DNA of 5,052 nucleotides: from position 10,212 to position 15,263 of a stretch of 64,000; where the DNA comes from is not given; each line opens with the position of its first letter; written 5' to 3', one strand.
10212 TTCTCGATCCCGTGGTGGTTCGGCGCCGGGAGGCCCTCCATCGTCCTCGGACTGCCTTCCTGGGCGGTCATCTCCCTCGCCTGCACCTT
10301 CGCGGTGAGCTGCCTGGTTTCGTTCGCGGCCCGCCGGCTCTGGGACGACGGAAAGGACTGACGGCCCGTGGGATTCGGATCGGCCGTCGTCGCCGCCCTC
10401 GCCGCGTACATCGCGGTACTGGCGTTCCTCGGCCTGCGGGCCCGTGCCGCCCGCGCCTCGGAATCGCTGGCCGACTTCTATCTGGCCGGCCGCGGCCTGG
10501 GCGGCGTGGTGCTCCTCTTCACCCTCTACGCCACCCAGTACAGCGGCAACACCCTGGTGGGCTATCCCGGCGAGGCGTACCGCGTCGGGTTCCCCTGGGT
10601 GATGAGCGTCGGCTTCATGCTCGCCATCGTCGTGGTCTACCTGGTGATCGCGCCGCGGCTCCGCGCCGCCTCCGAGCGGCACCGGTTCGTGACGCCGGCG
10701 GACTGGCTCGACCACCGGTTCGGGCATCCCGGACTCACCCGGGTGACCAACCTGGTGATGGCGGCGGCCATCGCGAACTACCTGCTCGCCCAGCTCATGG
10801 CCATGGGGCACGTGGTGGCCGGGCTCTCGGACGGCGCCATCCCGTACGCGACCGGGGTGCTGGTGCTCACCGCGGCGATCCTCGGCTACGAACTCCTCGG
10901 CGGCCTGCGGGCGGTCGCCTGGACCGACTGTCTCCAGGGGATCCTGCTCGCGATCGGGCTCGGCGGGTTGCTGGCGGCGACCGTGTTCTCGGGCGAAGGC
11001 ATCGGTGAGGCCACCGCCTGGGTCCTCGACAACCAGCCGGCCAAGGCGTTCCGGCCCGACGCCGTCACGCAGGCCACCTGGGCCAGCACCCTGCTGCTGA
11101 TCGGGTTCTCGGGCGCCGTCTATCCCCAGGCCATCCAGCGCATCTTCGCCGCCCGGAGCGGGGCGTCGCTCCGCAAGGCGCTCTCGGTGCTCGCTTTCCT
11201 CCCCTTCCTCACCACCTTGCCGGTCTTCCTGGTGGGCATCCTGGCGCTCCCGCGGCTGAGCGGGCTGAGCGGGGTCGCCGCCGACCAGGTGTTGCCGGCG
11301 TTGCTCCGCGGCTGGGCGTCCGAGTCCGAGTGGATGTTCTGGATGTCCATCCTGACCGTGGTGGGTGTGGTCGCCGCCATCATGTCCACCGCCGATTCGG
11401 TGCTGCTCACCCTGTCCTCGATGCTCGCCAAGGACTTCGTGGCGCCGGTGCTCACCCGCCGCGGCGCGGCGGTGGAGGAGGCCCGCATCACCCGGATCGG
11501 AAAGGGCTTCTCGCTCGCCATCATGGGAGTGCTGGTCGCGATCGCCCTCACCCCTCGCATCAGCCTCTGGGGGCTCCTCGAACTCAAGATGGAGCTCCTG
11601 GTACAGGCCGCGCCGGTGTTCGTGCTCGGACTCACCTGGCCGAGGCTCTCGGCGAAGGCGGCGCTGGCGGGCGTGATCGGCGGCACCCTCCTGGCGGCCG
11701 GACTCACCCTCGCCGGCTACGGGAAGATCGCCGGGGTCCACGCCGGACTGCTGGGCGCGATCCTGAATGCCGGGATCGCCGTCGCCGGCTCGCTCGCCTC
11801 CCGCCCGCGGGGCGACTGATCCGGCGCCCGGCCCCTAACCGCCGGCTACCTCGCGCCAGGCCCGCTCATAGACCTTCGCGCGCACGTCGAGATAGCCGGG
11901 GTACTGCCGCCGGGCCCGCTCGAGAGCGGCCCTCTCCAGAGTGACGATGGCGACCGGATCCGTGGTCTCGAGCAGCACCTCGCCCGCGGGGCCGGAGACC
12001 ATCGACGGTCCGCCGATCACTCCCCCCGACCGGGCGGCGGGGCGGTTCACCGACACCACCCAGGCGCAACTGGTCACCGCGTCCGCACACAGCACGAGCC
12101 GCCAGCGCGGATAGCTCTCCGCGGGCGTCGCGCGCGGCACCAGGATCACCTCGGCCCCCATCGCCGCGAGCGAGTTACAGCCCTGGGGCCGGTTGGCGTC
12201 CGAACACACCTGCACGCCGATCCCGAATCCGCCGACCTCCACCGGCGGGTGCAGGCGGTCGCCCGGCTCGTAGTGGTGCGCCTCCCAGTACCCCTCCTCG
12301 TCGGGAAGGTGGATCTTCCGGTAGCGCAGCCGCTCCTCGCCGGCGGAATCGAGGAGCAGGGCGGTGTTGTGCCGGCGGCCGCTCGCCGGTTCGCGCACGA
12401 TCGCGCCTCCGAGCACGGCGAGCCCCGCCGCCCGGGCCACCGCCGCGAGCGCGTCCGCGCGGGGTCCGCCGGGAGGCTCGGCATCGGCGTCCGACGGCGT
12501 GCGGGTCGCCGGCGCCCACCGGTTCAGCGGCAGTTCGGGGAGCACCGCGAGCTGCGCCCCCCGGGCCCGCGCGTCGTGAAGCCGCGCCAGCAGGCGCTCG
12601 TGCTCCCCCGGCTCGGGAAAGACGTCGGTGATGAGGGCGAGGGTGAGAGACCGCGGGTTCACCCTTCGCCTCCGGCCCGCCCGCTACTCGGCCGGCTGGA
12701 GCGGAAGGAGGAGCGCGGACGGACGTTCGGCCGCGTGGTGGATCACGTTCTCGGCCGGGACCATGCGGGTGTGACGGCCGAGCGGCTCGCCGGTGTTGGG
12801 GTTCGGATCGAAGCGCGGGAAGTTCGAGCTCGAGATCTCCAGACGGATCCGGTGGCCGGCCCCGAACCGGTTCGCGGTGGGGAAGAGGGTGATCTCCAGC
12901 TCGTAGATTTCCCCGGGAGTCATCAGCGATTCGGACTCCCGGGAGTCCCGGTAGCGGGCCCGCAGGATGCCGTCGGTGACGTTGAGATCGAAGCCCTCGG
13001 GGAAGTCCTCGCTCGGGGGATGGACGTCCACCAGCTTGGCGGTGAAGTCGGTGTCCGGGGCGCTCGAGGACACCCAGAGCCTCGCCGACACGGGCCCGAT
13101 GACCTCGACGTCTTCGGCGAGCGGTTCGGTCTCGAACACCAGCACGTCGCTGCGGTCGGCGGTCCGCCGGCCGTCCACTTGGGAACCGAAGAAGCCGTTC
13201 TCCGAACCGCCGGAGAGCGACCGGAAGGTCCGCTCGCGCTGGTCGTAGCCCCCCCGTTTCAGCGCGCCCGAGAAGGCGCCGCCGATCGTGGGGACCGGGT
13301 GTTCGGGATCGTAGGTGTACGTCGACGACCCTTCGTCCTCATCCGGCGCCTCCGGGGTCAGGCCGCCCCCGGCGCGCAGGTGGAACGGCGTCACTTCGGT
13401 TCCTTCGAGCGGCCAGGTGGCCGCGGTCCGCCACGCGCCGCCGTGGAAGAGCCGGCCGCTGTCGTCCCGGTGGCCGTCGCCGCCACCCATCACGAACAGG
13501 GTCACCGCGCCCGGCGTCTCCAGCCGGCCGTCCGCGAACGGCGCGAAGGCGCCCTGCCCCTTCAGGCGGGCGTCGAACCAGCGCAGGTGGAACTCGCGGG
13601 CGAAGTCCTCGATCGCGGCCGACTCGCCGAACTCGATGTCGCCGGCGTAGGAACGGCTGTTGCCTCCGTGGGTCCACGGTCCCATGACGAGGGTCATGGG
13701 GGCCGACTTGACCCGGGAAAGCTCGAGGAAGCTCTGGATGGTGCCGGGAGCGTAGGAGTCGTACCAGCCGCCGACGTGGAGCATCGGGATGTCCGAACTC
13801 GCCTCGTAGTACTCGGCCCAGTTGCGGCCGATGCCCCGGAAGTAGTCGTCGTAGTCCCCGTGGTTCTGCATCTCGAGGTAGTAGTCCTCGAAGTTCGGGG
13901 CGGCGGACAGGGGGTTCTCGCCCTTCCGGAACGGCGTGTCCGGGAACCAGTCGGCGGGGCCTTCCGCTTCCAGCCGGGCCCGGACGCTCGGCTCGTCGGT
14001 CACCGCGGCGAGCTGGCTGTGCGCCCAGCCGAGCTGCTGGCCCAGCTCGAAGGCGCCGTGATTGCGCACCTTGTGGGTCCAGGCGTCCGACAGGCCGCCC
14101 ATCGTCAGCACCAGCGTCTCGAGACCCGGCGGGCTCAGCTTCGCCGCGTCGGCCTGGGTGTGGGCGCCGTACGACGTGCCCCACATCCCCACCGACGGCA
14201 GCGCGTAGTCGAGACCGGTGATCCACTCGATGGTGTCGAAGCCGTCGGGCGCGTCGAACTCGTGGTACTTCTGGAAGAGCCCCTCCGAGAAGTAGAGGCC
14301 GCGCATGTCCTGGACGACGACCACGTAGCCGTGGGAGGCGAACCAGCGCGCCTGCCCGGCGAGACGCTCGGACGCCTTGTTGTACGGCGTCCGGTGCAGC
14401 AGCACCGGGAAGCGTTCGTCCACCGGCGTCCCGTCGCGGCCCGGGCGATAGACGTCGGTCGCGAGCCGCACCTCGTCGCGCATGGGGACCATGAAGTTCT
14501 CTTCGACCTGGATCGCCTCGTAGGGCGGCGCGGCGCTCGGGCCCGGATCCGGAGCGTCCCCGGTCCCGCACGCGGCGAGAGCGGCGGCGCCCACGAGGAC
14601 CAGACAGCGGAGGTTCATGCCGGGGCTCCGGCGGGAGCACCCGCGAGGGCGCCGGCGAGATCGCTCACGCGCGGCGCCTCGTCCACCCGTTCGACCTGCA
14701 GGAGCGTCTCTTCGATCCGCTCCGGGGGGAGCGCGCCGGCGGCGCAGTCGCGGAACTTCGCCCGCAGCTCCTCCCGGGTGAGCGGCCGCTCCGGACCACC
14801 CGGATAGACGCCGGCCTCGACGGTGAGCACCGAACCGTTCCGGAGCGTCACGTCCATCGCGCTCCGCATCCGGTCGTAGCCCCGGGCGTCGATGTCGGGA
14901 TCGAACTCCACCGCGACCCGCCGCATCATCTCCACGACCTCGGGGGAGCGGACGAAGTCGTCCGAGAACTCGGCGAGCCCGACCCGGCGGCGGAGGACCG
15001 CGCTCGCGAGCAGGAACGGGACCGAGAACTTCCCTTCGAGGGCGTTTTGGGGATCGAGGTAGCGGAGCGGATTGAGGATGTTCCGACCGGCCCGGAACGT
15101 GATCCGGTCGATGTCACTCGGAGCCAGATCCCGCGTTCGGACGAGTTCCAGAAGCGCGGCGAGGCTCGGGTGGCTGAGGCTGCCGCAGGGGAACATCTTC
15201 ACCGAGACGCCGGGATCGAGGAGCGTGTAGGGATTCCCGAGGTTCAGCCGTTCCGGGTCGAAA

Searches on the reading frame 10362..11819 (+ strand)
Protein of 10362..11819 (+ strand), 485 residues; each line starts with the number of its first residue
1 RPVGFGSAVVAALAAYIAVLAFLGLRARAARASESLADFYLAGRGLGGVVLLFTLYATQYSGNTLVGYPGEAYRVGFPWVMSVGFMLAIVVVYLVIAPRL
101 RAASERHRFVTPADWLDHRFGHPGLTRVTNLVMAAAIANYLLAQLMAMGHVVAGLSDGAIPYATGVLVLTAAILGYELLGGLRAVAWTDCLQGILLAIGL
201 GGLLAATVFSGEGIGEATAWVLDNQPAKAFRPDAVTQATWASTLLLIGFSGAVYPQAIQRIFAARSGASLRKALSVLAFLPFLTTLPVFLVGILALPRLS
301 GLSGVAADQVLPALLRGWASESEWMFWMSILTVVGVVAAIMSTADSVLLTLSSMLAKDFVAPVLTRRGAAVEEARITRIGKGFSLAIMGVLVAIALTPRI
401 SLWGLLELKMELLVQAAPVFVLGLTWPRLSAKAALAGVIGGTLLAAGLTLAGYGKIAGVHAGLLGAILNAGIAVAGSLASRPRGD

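Call 50: search_protein_families(library=pfam, proteins=[window:10362-11819:+], max_evalue=0.001)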
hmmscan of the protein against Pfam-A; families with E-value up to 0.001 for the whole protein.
window:10362-11819:+ (485 aa): 1 family
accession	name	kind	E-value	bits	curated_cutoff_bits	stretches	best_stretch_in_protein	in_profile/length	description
PF00474.23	SSF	-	2e-37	129.5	22.8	1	39-441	1-406/406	Sodium:solute symporter family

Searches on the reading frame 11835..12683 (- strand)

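Call 50: search_protein_families(library=pfam, proteins=[window:11835-12683:-], max_evalue=0.001)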
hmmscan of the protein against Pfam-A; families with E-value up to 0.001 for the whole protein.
window:11835-12683:- (282 aa): 1 family
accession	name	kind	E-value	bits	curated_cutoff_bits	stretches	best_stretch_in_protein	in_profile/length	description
PF00795.27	CN_hydrolase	-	1.9e-29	103.2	23.2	1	30-258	20-255/256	Carbon-nitrogen hydrolase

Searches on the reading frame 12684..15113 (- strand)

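Call 7: search_protein_families(library=pfam, proteins=[window:12684-15113:-], max_evalue=0.001)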
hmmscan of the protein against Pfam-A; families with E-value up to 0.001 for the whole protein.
window:12684-15113:- (809 aa): 2 families
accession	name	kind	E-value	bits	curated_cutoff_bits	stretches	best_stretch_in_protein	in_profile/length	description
PF02129.25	Peptidase_S15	-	2.2e-51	175.5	23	1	213-483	1-261/262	X-Pro dipeptidyl-peptidase (S15 family)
PF08530.16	PepX_C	-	5.3e-51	174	22.5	1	535-801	7-216/217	X-Pro dipeptidyl-peptidase C-terminal non-catalytic domain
